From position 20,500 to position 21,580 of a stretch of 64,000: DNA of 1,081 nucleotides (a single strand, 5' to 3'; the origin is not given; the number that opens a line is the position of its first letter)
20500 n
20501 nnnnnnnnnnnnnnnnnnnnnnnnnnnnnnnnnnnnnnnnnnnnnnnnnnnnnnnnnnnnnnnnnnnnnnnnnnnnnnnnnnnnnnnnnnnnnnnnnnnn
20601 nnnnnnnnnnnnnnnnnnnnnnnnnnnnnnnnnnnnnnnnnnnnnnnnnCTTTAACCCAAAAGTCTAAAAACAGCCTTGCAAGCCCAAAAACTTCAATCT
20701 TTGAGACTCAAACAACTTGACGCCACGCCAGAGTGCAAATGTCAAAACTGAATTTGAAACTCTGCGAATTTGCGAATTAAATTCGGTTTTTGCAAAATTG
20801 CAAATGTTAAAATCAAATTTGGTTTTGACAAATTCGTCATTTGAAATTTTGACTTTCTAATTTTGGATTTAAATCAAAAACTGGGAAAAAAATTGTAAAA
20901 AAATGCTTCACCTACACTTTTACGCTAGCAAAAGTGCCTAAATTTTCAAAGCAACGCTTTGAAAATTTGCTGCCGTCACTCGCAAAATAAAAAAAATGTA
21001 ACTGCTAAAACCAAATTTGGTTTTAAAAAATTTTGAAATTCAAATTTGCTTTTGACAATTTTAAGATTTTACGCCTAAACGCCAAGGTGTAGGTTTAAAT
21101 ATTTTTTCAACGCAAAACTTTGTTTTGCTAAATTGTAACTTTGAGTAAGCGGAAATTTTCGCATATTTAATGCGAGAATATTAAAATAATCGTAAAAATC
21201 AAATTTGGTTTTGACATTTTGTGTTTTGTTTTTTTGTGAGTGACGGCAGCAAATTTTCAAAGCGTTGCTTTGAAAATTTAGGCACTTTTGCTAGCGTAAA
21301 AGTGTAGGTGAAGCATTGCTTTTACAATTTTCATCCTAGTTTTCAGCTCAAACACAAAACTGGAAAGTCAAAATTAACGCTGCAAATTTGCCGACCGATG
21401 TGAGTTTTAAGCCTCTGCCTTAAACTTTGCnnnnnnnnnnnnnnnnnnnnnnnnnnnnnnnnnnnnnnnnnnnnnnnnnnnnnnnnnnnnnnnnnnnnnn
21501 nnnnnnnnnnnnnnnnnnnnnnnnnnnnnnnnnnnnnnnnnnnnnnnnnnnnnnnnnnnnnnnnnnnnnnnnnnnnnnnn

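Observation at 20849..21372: Family of conserved promoter-plus-double-hairpin modules (putative sRNA genes) with compensatory stem changes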

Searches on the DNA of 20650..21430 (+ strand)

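Call 28: search_rna_families(source=window, start=20650, end=21430, threshold=evalue, max_evalue=10)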
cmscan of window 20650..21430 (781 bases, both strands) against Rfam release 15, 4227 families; matches with E-value up to 10: 35.
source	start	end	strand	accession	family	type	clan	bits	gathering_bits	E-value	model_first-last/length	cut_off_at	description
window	20832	20910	-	RF01463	rli27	Gene; sRNA;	-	23.8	55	7.4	1-99/99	no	Listeria sRNA rli27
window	20738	20834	-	RF04134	MIR7504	Gene; miRNA;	-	23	83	0.2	1-124/124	no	MIR7504 microRNA precursor family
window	20921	21067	-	RF03053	OTKONC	Gene; sRNA;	-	23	141.4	0.57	1-159/159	no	OTKONC RNA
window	20736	20797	+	RF00812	mir-83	Gene; miRNA;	-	21.6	44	0.32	1-84/84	no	mir-83 microRNA precursor family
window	21109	21196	+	RF01774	rpsL_ricks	Cis-reg; leader;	-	21.6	60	8.2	1-131/131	no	Rickettsia rpsL leader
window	20739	20831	-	RF04070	MIR6440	Gene; miRNA;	-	20.7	95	0.34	1-108/108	no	MIR6440 microRNA precursor family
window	20809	20887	+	RF02582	tsr33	Gene; sRNA;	-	20.5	109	5.8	1-85/85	no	S. aureus tsr33 small RNA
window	20997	21061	-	RF03621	MIR4245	Gene; miRNA;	-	20.3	74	0.83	1-128/128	no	MIR4245 microRNA precursor family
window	21146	21298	+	RF03053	OTKONC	Gene; sRNA;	-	19.9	141.4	2.3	1-159/159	no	OTKONC RNA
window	21138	21219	+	RF01441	S_pombe_snR46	Gene; snRNA; snoRNA; HACA-box;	CL00021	19.7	60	1.1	1-168/168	no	small nulceolar RNA snR46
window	20941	20967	-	RF03765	mir-2059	Gene; miRNA;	-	19.6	90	0.5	1-68/68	no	mir-2059 microRNA precursor family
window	21068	21138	-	RF01600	snoR25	Gene; snRNA; snoRNA; CD-box;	-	19.4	50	4.6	1-70/70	no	small nucleolar RNA snoR25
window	20804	20877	+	RF02527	SSRC38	Gene; sRNA;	-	19.3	80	0.7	1-166/166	no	Streptococcus sRNA SSRC38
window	20940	20967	-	RF04252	mir-8186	Gene; miRNA;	-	18.6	80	0.43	1-61/61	no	mir-8186 microRNA precursor family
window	20760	20842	+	RF04097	MIR2630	Gene; miRNA;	-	18.2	144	0.49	1-229/229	no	MIR2630 microRNA precursor family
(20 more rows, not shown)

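Call 34: build_rna_model(alignment_id=A2, structure=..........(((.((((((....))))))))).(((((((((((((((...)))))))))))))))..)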
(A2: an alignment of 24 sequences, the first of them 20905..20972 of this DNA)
Model R1 built from alignment A2 (24 sequences, 69 columns); structure: as given.
model positions 68; base pairs 24; branch points 1; effective number of sequences 2.16; information 0.826 bits per position. Calibrated on 0.2 Mb of random sequence (short: E-values are rough).
structure used (alignment columns):
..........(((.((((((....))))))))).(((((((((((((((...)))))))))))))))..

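Call 35: search_with_rna_model(model_id=R1, source=window, filters=off, max_evalue=10, show_alignments=8)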
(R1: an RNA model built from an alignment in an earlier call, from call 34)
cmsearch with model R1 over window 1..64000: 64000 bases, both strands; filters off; matches with E-value up to 10: 54.
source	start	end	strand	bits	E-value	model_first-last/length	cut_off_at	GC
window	20905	20972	+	86.9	4e-17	1-68/68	no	0.38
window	21247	21314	-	86.9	4e-17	1-68/68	no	0.38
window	27621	27686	+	77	5.8e-15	1-68/68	no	0.42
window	42013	42074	+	47.2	2.1e-08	1-68/68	no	0.37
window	20940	20968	-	30.9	7.6e-05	36-64/68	no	0.24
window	21251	21279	+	30.9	7.6e-05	36-64/68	no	0.24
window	27651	27717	-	27.6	0.00041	1-68/68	no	0.36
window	27486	27539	-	23.3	0.0036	1-68/68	no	0.31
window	42023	42044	-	22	0.0071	11-32/68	no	0.41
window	27471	27521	+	19.2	0.028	1-68/68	no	0.27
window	63614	63692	-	16.8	0.096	1-68/68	no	0.41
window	27862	27930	+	16.1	0.13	1-68/68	no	0.25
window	27895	27948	-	14.8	0.26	1-68/68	no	0.26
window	21024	21099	-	14.2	0.35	1-68/68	no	0.26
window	20915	20936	-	13.7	0.45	11-32/68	no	0.41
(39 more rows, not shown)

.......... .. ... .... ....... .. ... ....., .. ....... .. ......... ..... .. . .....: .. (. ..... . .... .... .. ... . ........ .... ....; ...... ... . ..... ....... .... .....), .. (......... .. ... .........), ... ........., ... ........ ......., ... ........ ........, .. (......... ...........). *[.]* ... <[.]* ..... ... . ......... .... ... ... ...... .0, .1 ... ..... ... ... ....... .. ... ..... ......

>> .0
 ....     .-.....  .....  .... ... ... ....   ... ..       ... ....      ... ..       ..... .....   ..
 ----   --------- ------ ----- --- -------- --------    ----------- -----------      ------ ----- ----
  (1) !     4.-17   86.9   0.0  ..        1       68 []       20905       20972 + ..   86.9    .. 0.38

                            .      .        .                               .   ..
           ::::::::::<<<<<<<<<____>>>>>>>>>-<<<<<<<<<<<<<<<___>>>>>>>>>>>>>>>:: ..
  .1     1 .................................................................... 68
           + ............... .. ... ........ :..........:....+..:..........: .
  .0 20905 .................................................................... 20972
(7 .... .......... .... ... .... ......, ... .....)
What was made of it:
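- Four copies in the window (call 35).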

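Call 36: search_with_rna_model(model_id=R1, sources=[L011, L012, L013, L014, L015, L016, L017, L018, L019, L020, L021, L022, L023, L024, L025, L026, L027, L028, L029, L030, L031, L032, L033, L034, L035, L036, L037, L038, L039, L040, L041, L042, L043, L044, L045, L046, L047, L048, L049, L050, L051, L052, L053, L054, L055, L056, L057, L058, L059, L060, L061, L062, L063, L064, L065, L066, L067, L068, L069, L070, L071, L072, L073, L074, L075, L076, L077, L078, L079, L080, L081, L082, L083, L084, L085, L086, L087, L088, L089, L090], max_evalue=1)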
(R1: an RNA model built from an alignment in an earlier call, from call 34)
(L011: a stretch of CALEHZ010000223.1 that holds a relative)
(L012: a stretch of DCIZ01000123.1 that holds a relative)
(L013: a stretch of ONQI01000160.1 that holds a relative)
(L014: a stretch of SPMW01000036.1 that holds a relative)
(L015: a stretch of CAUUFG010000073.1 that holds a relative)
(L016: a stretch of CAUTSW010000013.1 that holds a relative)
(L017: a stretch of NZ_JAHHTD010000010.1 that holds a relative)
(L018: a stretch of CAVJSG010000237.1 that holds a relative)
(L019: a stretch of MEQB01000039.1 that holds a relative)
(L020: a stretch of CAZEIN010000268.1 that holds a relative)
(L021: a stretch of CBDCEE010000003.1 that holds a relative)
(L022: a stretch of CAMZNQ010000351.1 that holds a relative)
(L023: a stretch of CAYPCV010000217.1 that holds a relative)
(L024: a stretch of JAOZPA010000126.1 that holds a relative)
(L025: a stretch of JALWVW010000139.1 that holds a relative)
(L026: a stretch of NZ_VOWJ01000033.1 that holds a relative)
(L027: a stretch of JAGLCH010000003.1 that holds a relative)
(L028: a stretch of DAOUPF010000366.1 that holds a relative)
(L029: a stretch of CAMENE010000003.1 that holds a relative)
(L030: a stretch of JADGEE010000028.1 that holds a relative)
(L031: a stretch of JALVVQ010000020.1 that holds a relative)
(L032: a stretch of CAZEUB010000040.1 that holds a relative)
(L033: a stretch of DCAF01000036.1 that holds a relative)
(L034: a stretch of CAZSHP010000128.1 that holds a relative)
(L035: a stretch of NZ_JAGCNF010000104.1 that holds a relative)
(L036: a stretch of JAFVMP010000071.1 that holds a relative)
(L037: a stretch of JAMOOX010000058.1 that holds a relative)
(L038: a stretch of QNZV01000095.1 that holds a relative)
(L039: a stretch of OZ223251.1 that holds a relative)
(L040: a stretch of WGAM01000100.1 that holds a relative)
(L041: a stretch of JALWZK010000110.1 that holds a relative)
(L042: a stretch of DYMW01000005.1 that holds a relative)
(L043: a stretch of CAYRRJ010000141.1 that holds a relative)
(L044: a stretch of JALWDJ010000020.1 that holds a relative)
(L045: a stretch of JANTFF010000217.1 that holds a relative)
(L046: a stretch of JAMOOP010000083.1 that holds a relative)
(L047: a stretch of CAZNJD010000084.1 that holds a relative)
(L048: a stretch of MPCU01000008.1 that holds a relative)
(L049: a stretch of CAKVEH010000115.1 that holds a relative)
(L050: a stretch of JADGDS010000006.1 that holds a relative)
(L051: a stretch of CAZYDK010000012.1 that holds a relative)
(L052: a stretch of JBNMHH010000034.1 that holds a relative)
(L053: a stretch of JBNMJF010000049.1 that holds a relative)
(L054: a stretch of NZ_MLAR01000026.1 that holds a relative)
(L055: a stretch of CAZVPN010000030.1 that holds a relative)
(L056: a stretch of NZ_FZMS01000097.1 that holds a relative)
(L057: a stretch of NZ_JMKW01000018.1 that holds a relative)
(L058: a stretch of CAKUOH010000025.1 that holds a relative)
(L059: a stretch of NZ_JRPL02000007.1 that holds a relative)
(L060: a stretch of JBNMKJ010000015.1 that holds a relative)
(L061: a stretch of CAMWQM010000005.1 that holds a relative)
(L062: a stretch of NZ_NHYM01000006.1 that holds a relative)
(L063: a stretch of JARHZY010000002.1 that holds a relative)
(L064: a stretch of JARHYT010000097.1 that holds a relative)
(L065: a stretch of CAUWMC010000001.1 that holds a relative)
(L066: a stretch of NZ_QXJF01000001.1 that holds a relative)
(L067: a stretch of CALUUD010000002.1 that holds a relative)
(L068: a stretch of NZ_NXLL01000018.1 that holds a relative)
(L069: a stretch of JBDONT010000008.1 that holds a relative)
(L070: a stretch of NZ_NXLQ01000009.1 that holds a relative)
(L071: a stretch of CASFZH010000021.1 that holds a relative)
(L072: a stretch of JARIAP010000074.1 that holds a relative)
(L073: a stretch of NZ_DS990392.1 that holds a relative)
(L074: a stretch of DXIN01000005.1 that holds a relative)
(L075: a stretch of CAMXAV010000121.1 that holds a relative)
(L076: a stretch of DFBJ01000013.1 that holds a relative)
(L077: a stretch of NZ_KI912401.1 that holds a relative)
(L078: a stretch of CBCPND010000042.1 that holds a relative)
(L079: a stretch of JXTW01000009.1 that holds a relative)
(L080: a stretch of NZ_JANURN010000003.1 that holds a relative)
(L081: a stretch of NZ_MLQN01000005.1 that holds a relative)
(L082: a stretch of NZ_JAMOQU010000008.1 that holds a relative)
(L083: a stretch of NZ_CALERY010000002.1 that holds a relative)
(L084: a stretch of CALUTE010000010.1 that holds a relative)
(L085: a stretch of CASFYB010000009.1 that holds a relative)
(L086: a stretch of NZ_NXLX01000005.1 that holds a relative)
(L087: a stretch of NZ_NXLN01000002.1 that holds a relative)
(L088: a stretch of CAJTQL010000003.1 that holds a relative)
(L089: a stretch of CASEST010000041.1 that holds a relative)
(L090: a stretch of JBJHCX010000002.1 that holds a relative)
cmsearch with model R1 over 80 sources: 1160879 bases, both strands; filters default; matches with E-value up to 1: 1.
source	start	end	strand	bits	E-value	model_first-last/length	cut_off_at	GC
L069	14365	14414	+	17.9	1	1-68/68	no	0.32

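Call 37: search_with_rna_model(model_id=R1, sources=[L091, L092, L094, L095, L096, L097, L098, L099, L100, L101, L102], max_evalue=0.01, filters=off)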
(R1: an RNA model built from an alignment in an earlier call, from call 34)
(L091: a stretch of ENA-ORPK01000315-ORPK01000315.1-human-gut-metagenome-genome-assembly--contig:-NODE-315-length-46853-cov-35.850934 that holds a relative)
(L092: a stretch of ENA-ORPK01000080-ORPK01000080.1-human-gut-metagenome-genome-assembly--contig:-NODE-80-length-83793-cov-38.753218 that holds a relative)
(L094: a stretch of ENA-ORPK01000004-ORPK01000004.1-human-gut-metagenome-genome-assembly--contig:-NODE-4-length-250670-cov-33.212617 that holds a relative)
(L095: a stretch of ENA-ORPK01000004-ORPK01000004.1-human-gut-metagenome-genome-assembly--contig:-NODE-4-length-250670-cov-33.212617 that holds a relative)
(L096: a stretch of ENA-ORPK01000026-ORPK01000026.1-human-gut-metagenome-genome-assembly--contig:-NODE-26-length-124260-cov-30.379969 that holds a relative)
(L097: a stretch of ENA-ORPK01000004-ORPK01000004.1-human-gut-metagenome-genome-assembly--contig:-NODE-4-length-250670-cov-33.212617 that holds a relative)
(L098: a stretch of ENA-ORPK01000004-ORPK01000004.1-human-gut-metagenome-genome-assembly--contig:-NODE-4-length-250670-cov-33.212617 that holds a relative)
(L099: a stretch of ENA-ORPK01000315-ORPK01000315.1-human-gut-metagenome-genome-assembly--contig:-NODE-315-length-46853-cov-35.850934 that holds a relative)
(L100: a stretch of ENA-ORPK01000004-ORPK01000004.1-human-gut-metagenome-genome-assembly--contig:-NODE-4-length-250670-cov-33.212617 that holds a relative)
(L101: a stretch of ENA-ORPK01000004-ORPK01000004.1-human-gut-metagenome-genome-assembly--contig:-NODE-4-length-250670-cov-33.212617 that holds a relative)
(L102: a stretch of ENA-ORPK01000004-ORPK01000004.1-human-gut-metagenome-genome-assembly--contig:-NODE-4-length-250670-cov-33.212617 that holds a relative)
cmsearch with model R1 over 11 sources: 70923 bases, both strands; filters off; matches with E-value up to 0.01: 41.
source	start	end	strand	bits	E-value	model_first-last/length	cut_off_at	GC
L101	12270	12337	+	93.2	1.8e-18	1-68/68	no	0.35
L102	9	76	+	90.7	6.4e-18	1-68/68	no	0.34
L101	468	535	+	90.1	8.6e-18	1-68/68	no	0.4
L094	5880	5947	+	90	9.1e-18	1-68/68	no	0.37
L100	587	654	+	89.9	9.7e-18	1-68/68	no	0.32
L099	6967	7034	-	89.8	1e-17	1-68/68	no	0.34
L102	367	434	-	89.4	1.2e-17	1-68/68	no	0.35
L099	9634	9701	-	89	1.5e-17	1-68/68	no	0.32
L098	2411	2478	-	88.3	2.1e-17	1-68/68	no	0.4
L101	926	993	+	87.8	2.8e-17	1-68/68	no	0.34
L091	373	440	+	87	4.2e-17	1-68/68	no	0.35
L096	815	882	+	83.7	2.2e-16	1-68/68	no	0.32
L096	1218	1285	+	82.7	3.8e-16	1-68/68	no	0.28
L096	1636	1702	-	82.1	5.1e-16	1-68/68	no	0.42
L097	7425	7492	-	80.4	1.2e-15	1-68/68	no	0.35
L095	680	746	+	79.9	1.5e-15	1-68/68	no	0.4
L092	3892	3958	+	79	2.4e-15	1-68/68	no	0.46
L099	9243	9309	-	78.6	2.9e-15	1-68/68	no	0.4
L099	992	1060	+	53.8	8.2e-10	1-68/68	no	0.43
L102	347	403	+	40.2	7.9e-07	1-68/68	no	0.39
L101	957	1013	-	35.1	1e-05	1-68/68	no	0.39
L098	2391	2447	+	34.6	1.3e-05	1-68/68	no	0.4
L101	499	555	-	34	1.8e-05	1-68/68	no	0.39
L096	1253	1281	-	32.5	3.9e-05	36-64/68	no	0.24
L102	44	72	-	31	8.3e-05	36-64/68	no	0.21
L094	5915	5943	-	30.9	8.4e-05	36-64/68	no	0.24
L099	6971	6999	+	30.9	8.4e-05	36-64/68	no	0.24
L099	9638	9666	+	30.9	8.4e-05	36-64/68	no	0.24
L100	622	650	-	30.9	8.4e-05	36-64/68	no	0.24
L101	12305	12333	-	30.9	8.4e-05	36-64/68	no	0.24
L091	408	436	-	29.1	0.00021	36-64/68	no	0.28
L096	846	896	-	26.8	0.00068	1-68/68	no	0.27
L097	7429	7457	+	26.7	0.00071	36-64/68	no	0.21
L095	715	741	-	26.7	0.00071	37-63/68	no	0.3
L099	9248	9274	+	26.7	0.00071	37-63/68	no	0.3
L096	1641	1667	+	25.4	0.0014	37-63/68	no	0.3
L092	3927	3953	-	25.1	0.0016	37-63/68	no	0.33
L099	8915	8943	+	23.3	0.0041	36-64/68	no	0.24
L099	8915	8943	-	21.7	0.0088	36-64/68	no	0.24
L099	9278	9299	+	21.7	0.0091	11-32/68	no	0.45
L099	9670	9691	+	21.7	0.0091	11-32/68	no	0.45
